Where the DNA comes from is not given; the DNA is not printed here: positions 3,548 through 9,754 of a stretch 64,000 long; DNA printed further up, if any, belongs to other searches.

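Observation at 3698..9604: Orphan giant gene: 1,968-aa protein with signal peptide, 7 TM helices, two Cys-rich ectodomains and an ~800-aa tail of no recognisable family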

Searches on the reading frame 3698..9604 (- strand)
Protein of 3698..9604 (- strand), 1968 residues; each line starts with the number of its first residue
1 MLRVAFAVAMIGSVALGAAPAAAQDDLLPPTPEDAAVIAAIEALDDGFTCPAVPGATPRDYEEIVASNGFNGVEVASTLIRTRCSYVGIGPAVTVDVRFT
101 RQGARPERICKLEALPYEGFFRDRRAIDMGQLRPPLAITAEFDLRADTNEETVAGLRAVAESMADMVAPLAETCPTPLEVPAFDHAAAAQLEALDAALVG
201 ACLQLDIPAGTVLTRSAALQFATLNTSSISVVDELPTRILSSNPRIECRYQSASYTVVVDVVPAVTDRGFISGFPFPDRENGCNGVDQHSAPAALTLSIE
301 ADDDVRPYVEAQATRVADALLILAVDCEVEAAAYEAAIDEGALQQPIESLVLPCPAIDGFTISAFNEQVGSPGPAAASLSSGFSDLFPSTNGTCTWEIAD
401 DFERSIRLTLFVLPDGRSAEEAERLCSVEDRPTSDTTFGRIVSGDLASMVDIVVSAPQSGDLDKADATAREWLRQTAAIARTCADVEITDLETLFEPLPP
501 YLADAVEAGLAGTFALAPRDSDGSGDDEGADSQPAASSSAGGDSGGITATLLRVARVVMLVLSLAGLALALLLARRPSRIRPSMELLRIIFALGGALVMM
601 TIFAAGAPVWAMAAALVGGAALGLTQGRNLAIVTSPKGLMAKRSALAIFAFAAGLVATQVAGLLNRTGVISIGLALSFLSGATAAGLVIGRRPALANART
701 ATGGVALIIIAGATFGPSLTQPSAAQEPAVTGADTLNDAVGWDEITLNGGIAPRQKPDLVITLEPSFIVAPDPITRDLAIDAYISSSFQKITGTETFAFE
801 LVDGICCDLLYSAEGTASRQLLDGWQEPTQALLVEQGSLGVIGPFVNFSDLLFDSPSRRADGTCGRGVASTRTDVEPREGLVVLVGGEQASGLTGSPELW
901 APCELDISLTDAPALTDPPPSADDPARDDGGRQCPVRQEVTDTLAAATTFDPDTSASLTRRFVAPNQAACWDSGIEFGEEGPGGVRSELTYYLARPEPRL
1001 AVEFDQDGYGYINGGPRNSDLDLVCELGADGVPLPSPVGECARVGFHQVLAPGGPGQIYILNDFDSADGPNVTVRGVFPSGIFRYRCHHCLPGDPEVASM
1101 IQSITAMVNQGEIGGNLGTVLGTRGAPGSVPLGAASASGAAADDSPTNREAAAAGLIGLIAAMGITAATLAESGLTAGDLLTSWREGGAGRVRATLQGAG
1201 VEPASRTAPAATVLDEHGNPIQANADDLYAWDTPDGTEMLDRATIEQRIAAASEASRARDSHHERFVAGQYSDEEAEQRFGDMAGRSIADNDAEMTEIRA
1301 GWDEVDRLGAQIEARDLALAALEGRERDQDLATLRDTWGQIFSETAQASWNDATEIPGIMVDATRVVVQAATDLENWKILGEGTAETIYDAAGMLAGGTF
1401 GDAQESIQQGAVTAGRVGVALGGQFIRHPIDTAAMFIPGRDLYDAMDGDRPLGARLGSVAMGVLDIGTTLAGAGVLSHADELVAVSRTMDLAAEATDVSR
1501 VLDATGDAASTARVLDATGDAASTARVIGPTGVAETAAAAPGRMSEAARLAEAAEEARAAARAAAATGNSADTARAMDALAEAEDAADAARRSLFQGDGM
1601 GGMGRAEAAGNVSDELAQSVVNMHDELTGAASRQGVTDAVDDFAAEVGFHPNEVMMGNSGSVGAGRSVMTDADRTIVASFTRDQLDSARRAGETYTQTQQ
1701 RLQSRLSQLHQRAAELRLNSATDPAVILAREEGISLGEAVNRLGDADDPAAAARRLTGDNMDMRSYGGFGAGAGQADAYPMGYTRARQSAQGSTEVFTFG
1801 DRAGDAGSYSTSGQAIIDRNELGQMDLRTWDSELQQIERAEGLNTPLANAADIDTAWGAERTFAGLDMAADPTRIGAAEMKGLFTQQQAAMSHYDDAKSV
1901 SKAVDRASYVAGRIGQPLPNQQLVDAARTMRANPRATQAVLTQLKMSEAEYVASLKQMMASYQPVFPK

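Call 4: search_protein_families(library=pfam, proteins=[window:3698-9604:-], max_evalue=0.1)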
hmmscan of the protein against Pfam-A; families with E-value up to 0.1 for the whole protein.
window:3698-9604:- (1968 aa): 0 families

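Call 5: search_protein_families(library=ncbifam, proteins=[window:3698-9604:-], max_evalue=0.1)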
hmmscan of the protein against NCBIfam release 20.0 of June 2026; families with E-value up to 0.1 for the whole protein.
window:3698-9604:- (1968 aa): 0 families

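Call 6: find_homologous_proteins(query=window:3698-9604:-, max_evalue=0.001)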
Query window:3698-9604:- (1968 aa): 7 proteins with E <= 0.001 among 8000 candidates.
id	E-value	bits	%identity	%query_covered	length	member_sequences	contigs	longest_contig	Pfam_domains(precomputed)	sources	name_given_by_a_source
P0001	0.0e+0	4273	100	100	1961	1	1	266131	-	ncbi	-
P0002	0.0e+0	3485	79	100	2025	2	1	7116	-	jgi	-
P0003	0.0e+0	3479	79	100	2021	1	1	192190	-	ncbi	-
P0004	0.0e+0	2727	73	88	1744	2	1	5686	-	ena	-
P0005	0.0e+0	2602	63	100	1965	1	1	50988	-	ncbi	-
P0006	0.0e+0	2578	63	100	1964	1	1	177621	-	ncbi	-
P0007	3.0e-65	239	32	39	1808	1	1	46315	-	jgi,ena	-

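Call 7: search_solved_structures(query=window:3698-9604:-, max_evalue=1)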
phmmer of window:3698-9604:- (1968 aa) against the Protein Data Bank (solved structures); distinct sequences matched with E-value up to 1: 0.

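Call 8: find_encoding_contigs(protein=P0001, flank=10000, max_places=3)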
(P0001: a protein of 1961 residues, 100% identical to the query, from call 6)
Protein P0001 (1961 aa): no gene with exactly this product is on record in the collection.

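Call 9: find_encoding_contigs(protein=P0007, flank=10000, max_places=3)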
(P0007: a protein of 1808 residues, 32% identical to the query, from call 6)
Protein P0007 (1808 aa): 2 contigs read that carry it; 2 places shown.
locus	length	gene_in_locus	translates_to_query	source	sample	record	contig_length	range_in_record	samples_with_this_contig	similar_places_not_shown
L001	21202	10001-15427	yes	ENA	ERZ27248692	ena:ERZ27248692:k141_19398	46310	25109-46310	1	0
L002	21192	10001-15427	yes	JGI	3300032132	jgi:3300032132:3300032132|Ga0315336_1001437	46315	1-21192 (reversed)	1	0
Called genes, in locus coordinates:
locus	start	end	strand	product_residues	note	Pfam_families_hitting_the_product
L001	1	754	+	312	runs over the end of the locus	PF01193:RNA_pol_L, PF01000:RNA_pol_A_bac, PF03118:RNA_pol_A_CTD, PF26169:HHH_XRCC3_RpoA (weak)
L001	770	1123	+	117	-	PF01196:Ribosomal_L17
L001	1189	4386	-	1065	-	PF00486:Trans_reg_C (faint), PF03704:BTAD, PF13191:AAA_16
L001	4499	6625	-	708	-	-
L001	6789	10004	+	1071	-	PF05729:NACHT (weak), PF13191:AAA_16, PF13401:AAA_22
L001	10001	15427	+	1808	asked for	-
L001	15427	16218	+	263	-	PF13428:TPR_14 (faint), PF14559:TPR_19 (faint)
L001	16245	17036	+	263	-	PF01416:PseudoU_synth_1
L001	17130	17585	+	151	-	PF00572:Ribosomal_L13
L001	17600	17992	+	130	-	PF00380:Ribosomal_S9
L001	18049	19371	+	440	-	PF02878:PGM_PMM_I, PF02879:PGM_PMM_II, PF02880:PGM_PMM_III, PF00408:PGM_PMM_IV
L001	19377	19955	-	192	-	PF04191:PEMT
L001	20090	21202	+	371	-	?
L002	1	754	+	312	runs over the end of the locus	PF01193:RNA_pol_L, PF01000:RNA_pol_A_bac, PF03118:RNA_pol_A_CTD, PF26169:HHH_XRCC3_RpoA (weak)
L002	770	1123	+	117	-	PF01196:Ribosomal_L17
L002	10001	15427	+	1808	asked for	-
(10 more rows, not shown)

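Call 11: find_encoding_contigs(protein=P0003, flank=10000, max_places=3)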
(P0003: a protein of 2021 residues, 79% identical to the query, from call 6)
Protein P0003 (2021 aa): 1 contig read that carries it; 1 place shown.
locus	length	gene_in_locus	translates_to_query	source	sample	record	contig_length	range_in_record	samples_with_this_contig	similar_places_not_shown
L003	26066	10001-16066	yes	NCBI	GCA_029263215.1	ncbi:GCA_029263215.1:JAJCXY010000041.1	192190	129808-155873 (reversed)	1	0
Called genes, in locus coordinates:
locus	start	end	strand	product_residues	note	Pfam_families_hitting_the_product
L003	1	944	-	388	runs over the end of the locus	PF00083:Sugar_tr (faint), PF06779:MFS_4, PF07690:MFS_1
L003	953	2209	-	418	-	PF00291:PALP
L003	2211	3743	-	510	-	PF00291:PALP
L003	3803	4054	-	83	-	-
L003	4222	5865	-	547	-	PF00270:DEAD, PF04851:ResIII, PF00271:Helicase_C (weak)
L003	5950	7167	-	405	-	PF00067:p450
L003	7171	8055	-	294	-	PF04227:Indigoidine_A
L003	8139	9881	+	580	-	PF00501:AMP-binding, PF13193:AMP-binding_C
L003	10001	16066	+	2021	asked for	-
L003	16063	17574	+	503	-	-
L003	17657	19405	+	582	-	PF00664:ABC_membrane, PF00005:ABC_tran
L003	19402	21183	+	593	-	PF00664:ABC_membrane, PF00005:ABC_tran, PF13304:AAA_21 (faint)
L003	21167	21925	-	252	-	PF00795:CN_hydrolase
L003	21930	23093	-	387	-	PF00155:Aminotran_1_2, PF00266:Aminotran_5 (weak), PF01212:Beta_elim_lyase (weak), PF01041:DegT_DnrJ_EryC1 (weak), PF01053:Cys_Met_Meta_PP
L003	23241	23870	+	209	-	-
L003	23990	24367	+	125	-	PF00498:FHA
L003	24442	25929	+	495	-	PF16697:Yop-YscD_cpl (weak), PF00498:FHA, PF16697:Yop-YscD_cpl (weak), PF00498:FHA, PF13365:Trypsin_2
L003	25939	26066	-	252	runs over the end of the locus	PF00498:FHA, PF00486:Trans_reg_C (weak)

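Call 12: find_encoding_contigs(protein=P0005, flank=10000, max_places=3)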
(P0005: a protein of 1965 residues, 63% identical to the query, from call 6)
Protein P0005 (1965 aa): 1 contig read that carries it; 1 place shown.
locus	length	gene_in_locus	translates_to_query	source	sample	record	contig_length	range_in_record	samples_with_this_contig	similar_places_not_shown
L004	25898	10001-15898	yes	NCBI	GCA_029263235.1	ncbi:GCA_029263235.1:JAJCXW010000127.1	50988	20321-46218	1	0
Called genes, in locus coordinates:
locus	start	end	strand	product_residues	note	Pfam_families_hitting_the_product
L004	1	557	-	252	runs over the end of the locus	PF02463:SMC_N (faint), PF00005:ABC_tran, PF13304:AAA_21 (faint)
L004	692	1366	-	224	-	PF00072:Response_reg, PF00196:GerE, PF08281:Sigma70_r4_2 (weak)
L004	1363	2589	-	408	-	PF23539:DUF7134, PF07730:HisKA_3, PF02518:HATPase_c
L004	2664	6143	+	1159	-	PF00211:Guanylate_cyc, PF13240:Zn_Ribbon_1 (weak), PF13191:AAA_16, PF13424:TPR_12 (weak)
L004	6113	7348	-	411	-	PF01266:DAO, PF07992:Pyr_redox_2 (faint)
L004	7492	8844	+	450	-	PF02310:B12-binding (weak), PF04055:Radical_SAM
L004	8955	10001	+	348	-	PF10708:DUF2510, PF00395:SLH (weak)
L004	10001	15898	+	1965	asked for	-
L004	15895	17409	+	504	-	-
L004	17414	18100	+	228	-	PF09365:DUF2461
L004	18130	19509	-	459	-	-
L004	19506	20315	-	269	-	-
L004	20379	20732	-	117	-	-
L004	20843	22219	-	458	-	PF01212:Beta_elim_lyase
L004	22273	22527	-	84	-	-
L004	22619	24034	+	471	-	PF02805:Ada_Zn_binding, PF00165:HTH_AraC (faint), PF12833:HTH_18, PF06029:AlkA_N, PF00730:HhH-GPD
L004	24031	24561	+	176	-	PF02870:Methyltransf_1N, PF01035:DNA_binding_1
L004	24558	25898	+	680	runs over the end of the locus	PF04879:Molybdop_Fe4S4, PF00384:Molybdopterin, PF01568:Molydop_binding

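Call 13: find_encoding_contigs(protein=P0006, flank=10000, max_places=3)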
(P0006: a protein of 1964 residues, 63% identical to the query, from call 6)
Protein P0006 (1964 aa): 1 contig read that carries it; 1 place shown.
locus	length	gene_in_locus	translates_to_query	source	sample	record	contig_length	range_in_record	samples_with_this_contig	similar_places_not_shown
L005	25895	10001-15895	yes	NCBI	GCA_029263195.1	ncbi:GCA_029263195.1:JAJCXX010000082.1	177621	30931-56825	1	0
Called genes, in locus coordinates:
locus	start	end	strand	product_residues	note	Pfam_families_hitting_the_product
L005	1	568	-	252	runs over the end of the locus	PF02463:SMC_N (faint), PF00005:ABC_tran, PF13304:AAA_21 (faint)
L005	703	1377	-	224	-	PF00072:Response_reg, PF00196:GerE, PF08281:Sigma70_r4_2 (weak)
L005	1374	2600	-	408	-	PF23539:DUF7134, PF07730:HisKA_3, PF02518:HATPase_c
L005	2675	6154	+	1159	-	PF00211:Guanylate_cyc, PF13240:Zn_Ribbon_1 (weak), PF13248:Zn_ribbon_3 (weak), PF13191:AAA_16, PF13424:TPR_12 (weak)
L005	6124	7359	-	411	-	PF01266:DAO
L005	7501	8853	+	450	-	PF04055:Radical_SAM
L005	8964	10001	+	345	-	-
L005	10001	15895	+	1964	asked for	-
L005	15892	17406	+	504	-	PF13428:TPR_14 (faint)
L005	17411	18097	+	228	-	PF09365:DUF2461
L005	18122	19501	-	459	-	-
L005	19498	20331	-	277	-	-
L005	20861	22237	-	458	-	PF01212:Beta_elim_lyase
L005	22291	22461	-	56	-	-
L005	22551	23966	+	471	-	PF02805:Ada_Zn_binding, PF00165:HTH_AraC (faint), PF12833:HTH_18, PF06029:AlkA_N, PF00730:HhH-GPD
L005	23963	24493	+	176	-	PF02870:Methyltransf_1N, PF01035:DNA_binding_1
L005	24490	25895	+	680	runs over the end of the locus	PF04879:Molybdop_Fe4S4, PF00384:Molybdopterin, PF01568:Molydop_binding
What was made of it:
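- Tried and rejected: ABC exporter pair and acyl-CoA ligase as part of the system: they are syntenic only with the closest relative (calls 11-13).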
